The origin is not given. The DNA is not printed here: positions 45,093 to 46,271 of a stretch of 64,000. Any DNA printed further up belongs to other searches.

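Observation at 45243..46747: SLOG (YpsA/DUF1273-like) gene plus unknown partner forming a two-gene operon at the prophage/defense-island junction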

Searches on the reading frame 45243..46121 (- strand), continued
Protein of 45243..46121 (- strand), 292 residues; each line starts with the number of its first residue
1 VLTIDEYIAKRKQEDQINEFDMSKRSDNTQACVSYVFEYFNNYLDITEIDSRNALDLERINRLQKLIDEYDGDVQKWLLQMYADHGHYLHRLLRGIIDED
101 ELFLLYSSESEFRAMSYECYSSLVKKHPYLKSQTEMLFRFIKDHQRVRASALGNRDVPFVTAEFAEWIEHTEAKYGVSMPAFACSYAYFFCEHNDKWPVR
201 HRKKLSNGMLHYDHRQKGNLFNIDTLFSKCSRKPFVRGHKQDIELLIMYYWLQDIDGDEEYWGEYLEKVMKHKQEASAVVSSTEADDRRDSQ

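Call 43: search_solved_structures(query=A1, max_evalue=10)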
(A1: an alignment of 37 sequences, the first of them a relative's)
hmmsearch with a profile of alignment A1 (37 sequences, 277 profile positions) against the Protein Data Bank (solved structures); distinct sequences matched with E-value up to 10: 1.
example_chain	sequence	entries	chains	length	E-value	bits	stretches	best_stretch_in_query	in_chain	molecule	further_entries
8y7m_I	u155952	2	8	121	0.28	14.1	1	57-118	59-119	Nuclear export protein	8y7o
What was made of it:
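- Tried and rejected: Nothing was found (best E=0.28, call 43).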

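Call 46: search_dna_similar(query=window:45243-46121:-, collection=phages, mode=protein, max_evalue=0.001, max_rows=25)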
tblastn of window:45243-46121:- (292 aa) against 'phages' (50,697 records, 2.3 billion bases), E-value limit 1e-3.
Records with a match: 1; places in all: 1; records where one place covers at least 80% of the query: 1.
Best place of each record, by identity: <60% 1.
By first word of the organism name: Syntrophomonadaceae 1.
By host as written in the record: Syntrophomonadaceae 1.
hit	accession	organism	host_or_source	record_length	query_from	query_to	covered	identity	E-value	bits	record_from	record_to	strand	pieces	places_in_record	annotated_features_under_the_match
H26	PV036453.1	Syntrophomonadaceae phage IMGVR 15540650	Syntrophomonadaceae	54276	1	266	91%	24.3%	6e-19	92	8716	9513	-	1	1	hypothetical protein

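Call 52: get_annotated_region(hit=H26, flank=6000)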
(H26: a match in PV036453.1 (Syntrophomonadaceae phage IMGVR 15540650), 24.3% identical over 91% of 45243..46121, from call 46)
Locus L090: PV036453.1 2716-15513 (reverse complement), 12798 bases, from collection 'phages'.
description: Syntrophomonadaceae phage IMGVR 15540650, complete genome.
organism: Syntrophomonadaceae phage IMGVR 15540650 (NCBI taxid 3403687)
taxonomy: Viruses; Duplodnaviria; Heunggongvirae; Uroviricota; Caudoviricetes; Ca. Heliusvirales
host: Syntrophomonadaceae; source: human feces; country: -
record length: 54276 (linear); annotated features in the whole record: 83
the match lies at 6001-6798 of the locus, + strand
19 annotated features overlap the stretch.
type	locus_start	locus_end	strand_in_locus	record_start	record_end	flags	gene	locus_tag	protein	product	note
CDS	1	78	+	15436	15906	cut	-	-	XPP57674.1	hypothetical protein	-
CDS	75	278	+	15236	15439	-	-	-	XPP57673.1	hypothetical protein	-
CDS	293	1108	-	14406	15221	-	-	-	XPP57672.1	hypothetical protein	-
CDS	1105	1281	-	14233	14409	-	-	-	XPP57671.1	hypothetical protein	-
CDS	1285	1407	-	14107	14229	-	-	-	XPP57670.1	hypothetical protein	-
CDS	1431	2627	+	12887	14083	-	-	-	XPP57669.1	DNA invertase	-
CDS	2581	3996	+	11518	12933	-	-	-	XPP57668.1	integrase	-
CDS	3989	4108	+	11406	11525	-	-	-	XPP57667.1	hypothetical protein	-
CDS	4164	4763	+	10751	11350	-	-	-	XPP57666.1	hypothetical protein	-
CDS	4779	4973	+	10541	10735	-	-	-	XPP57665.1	hypothetical protein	-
CDS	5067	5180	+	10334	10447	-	-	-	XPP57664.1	hypothetical protein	-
CDS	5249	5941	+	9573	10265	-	-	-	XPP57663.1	hypothetical protein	-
CDS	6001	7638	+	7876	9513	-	-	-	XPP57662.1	hypothetical protein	-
CDS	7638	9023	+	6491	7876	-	-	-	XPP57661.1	hypothetical protein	-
CDS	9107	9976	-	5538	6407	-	-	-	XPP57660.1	hypothetical protein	-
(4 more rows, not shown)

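Call 65: find_related_loci(query=A1, collection=viral_contigs, flank=8000)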
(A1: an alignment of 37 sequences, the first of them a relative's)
Query A1 (292 aa) in viral_contigs; peptide patterns used: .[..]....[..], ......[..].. (x = any residue, [..] = any of these).
600 stretches matched a pattern (row limit reached: there are more); 11 encode a relative of the query (tblastn E <= 1e-3); 11 distinct loci.
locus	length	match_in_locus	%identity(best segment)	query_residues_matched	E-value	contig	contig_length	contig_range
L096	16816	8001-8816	49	1-270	5e-90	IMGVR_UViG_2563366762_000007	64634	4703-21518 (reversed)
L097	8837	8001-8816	48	1-270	4e-87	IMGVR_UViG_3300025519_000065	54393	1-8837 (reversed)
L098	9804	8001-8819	48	1-270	9e-87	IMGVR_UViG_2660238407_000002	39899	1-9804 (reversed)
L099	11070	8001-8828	44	1-274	4e-81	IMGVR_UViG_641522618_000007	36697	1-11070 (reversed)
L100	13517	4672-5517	43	1-270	1e-77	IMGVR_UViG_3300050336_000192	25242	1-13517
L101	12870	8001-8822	44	1-271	3e-73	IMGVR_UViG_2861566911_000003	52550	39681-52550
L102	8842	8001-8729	42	1-241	2e-67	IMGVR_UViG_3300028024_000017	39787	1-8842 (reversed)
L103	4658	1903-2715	36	1-267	1e-58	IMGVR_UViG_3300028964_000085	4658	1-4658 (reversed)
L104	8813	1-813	36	1-267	1e-58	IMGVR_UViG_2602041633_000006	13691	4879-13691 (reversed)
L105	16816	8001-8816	47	1-270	4e-87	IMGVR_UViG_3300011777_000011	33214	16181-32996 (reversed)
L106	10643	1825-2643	35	1-266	6e-53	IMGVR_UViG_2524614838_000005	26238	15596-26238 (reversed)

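Call 67: search_protein_families(library=ncbifam, proteins=[window:45243-46121:-, P0172], max_evalue=0.1)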
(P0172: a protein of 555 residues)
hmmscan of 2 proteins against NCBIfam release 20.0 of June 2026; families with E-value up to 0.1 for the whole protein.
window:45243-46121:- (292 aa): 0 families

P0172 (555 aa): 2 families
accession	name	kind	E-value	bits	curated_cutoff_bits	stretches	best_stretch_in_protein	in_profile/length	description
NF041200.1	mob_BfmA_Nterm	domain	0.065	13.4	24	0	57-122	11-72/81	BfmA/BtgA family mobilization protein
NF033571.0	motil_scm1_spiro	equivalog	0.07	11.9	150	0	463-525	152-214/401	motility-associated protein Scm1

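Call 93: predict_structure(alignment_id=A6)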
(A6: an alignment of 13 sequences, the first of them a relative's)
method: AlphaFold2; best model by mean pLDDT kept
length: 555 residues; sequences in the alignment: 13
mean_pLDDT: 84.6   pTM: 0.77
mean pLDDT of the five models: 84.6, 84.0, 82.5, 82.3, 81.5
residues with pLDDT >= 90: 248; 70-90: 231; 50-70: 52; < 50: 24
segments of 3 or more residues with pLDDT < 50: 445-449, 475-489, 552-555
pLDDT, mean of each block of 10 residues (from residue 1): 79 86 86 86 62 85 89 92 91 93 92 93 77 91 93 86 90 96 94 87 82 84 95 94 94 84 85 73 87 87 83 78 80 90 93 93 87 94 95 93 75 92 96 92 52 84 93 53 46 69 75 86 91 89 81 41
secondary structure, 60 per line:
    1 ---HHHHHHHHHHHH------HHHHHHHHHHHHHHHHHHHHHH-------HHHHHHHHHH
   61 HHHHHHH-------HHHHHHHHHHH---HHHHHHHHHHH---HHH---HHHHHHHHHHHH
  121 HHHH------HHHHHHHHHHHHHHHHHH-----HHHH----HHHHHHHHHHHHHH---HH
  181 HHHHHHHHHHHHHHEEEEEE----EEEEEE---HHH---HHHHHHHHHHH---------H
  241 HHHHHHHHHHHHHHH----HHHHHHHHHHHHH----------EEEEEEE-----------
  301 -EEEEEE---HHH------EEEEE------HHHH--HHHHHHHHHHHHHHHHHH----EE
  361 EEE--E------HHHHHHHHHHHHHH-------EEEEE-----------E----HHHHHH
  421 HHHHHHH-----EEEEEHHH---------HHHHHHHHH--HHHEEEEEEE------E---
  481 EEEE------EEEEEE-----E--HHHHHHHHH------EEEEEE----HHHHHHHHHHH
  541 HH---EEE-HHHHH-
elements in order: H4-15 H22-43 H51-67 H75-85 H89-99 H109-124 H131-148 H154-157 H162-175 H179-194 E195-200 E205-210 H220-230 H240-255 H260-272 E283-289 E302-307 E320-324 H331-334 H337-354 E359-363 H373-386 E394-398 H415-427 E433-437 H450-458 E464-470 E481-484 E491-496 H505-513 E520-525 H530-542 E546-548 H550-554

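Call 106: search_solved_structures(query=L074:6872-8230:+, max_evalue=0.01)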
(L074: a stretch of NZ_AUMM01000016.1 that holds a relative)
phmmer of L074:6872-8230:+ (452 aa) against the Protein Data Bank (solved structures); distinct sequences matched with E-value up to 0.01: 2.
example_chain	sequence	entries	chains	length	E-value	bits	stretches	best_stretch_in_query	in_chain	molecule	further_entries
6lhx_A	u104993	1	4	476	9.5e-07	31.3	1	127-304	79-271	ThsA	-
8bto_A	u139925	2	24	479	8.9e-06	28.1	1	127-304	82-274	NAD(+) hydrolase ThsA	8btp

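Call 107: search_solved_structures(query=L013:6864-7778:+, max_evalue=0.01)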
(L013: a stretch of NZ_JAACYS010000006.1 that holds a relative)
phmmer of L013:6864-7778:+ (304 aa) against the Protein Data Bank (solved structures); distinct sequences matched with E-value up to 0.01: 0.

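Call 110: find_encoding_contigs(protein=P0002, flank=6000, max_places=2)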
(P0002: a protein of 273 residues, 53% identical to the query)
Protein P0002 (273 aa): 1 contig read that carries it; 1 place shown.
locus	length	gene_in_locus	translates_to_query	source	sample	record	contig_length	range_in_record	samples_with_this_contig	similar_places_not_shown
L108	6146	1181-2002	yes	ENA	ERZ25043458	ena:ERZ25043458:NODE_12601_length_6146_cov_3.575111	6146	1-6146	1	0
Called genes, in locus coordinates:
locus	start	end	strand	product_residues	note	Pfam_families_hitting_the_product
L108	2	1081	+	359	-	?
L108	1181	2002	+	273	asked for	-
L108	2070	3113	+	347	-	PF13280:WYL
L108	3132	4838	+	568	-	PF00350:Dynamin_N (weak), PF01926:MMR_HSR1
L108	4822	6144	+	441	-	?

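Call 111: find_encoding_contigs(protein=P0003, flank=6000, max_places=2)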
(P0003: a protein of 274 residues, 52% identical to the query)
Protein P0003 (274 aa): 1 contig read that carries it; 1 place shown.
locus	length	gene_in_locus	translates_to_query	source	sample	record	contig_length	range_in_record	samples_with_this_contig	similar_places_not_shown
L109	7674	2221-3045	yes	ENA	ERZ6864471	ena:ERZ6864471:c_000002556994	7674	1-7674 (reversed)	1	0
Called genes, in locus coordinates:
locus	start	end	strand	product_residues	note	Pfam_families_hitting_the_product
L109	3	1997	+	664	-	?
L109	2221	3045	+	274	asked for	-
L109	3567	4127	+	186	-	-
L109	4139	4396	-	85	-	-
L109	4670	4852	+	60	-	PF09388:SpoOE-like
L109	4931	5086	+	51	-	-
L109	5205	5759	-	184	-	-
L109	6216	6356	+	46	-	-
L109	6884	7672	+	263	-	?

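Call 114: fold_search(model_id=the predicted structure, library=viral)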
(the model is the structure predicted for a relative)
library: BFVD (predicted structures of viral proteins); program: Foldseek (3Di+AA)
matches with E <= 10: 87; with E <= 0.001: 0
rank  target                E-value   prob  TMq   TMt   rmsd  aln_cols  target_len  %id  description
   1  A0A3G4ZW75            1.2e+00  0.13  0.21  0.18  21.3       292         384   15  Uncharacterized protein [Edafosvirus sp.]
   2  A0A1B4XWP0            1.4e+00  0.10  0.14  0.23  14.4       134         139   10  Uncharacterized protein [Tenacibaculum phage pT24]
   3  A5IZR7                1.6e+00  0.11  0.20  0.19  25.5       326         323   11  P47 [Spodoptera litura granulovirus]
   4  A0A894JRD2            1.6e+00  0.09  0.19  0.17  19.9       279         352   11  (no name in the UniProt tables at hand)
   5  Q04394                2.0e+00  0.14  0.12  0.13  10.5        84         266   14  Uncharacterized protein [Acholeplasma phage MV-L51]
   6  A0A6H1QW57            2.1e+00  0.03  0.11  0.12  29.4       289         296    9  Baculoviridae p74-like protein [Ostreococcus mediterraneus virus 2]
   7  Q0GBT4                2.2e+00  0.07  0.16  0.04  26.9       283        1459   13  PfWMP4_32 [Phormidium phage Pf-WMP4]
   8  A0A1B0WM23            2.2e+00  0.05  0.13  0.11  25.8       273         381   12  Uncharacterized protein [Flavobacterium phage Fpv3]
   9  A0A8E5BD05            2.2e+00  0.03  0.10  0.10  25.8       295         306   10  (no name in the UniProt tables at hand)
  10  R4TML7                2.3e+00  0.04  0.12  0.13  20.0       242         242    9  Tail assembly chaperone [Haloarcula californiae tailed virus 1]
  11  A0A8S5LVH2            2.4e+00  0.05  0.14  0.12  35.2       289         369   13  Uncharacterized protein [Siphoviridae sp. ctkzC12]
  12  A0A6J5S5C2            2.5e+00  0.06  0.16  0.21  17.4       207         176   15  Uncharacterized protein [uncultured Caudovirales phage]
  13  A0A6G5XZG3            2.5e+00  0.06  0.11  0.17  12.7       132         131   14  (no name in the UniProt tables at hand)
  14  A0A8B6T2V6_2          2.7e+00  0.06  0.16  0.06  23.5       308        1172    9  Large tegument protein [Otarine gammaherpesvirus 4]
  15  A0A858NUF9            2.9e+00  0.09  0.14  0.09  16.6       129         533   17  (no name in the UniProt tables at hand)
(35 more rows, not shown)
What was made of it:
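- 45243..46121 (-): Partner gene (292 aa). It belongs to an uncharacterised all-alpha family of Bacillota mobile-element and defence-island cargo, and occupies the variable slot. BFVD returned nothing (call 114).
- Tried and rejected: BFVD Foldseek gave nothing below E=1 (call 114).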
